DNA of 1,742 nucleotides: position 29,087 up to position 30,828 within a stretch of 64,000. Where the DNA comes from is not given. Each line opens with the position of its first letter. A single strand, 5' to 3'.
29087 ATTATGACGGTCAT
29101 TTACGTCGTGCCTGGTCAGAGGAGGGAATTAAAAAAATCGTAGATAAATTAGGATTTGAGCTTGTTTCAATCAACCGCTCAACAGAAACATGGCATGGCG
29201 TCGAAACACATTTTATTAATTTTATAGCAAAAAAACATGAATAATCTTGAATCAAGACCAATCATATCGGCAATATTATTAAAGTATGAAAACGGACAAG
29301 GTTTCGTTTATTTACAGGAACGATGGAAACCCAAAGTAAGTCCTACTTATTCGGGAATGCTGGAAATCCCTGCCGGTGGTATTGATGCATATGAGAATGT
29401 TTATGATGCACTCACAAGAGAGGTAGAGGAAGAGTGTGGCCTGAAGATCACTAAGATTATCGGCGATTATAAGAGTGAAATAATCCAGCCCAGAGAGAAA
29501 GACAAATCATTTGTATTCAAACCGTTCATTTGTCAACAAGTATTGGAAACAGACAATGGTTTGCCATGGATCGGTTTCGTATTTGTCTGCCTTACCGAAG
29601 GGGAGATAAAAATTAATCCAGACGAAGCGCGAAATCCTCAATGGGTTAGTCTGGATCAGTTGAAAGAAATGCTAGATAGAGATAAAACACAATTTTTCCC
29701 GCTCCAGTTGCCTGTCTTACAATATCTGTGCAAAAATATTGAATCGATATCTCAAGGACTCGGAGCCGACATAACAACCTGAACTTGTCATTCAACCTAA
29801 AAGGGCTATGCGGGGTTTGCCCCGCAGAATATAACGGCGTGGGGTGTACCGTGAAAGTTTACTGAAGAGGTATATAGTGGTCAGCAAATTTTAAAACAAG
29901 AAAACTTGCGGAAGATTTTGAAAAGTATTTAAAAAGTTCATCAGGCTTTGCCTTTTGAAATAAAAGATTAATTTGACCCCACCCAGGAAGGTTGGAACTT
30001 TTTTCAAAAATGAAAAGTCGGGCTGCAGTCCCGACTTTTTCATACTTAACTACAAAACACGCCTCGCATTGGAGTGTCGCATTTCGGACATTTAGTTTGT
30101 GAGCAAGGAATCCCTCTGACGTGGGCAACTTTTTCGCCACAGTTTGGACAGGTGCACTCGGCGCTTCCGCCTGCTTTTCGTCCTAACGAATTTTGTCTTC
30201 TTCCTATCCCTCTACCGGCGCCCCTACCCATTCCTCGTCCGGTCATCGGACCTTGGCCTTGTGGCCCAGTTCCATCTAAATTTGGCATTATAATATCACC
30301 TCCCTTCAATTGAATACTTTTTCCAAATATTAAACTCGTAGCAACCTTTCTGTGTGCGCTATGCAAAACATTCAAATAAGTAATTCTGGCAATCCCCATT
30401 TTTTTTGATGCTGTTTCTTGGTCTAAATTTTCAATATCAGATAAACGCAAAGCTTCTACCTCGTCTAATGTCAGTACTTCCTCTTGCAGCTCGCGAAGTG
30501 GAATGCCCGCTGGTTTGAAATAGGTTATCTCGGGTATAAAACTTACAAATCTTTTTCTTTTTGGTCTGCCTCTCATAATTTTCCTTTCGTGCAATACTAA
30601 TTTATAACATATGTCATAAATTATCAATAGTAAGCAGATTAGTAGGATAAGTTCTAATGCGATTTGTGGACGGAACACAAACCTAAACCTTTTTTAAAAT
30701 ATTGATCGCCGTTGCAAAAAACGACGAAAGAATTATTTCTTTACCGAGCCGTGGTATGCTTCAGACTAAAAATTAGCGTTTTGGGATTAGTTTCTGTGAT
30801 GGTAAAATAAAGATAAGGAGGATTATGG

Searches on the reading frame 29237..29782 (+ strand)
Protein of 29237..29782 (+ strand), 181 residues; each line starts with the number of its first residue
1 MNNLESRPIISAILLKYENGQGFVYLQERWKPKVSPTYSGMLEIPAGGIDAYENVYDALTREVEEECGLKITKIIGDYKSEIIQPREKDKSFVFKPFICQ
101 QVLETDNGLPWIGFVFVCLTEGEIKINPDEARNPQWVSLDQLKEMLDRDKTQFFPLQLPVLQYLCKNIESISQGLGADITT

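Call 19: search_protein_families(library=pfam, proteins=[window:29237-29782:+], max_evalue=0.001)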
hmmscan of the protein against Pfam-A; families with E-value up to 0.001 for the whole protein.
window:29237-29782:+ (181 aa): 1 family
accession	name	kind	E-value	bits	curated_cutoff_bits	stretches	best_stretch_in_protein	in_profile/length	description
PF00293.34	NUDIX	-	7.5e-17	62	21.1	1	13-155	7-132/134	NUDIX domain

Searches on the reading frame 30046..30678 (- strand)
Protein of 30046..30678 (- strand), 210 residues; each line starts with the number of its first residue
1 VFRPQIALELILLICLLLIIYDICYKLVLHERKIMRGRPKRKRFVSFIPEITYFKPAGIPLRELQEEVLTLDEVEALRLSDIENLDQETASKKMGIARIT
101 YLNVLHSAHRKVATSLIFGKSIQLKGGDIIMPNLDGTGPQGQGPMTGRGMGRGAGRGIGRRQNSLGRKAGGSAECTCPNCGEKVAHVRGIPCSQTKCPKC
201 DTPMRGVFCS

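Call 19: search_protein_families(library=pfam, proteins=[window:30046-30678:-], max_evalue=0.001)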
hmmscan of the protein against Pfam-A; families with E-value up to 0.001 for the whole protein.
window:30046-30678:- (210 aa): 2 families
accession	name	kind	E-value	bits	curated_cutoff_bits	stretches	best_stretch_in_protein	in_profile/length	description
PF02001.22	DUF134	-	5e-22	78.7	27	1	36-130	4-96/98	Protein of unknown function DUF134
PF17253.7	DUF5320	-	1.9e-07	32.6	27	1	131-170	1-42/99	Family of unknown function (DUF5320)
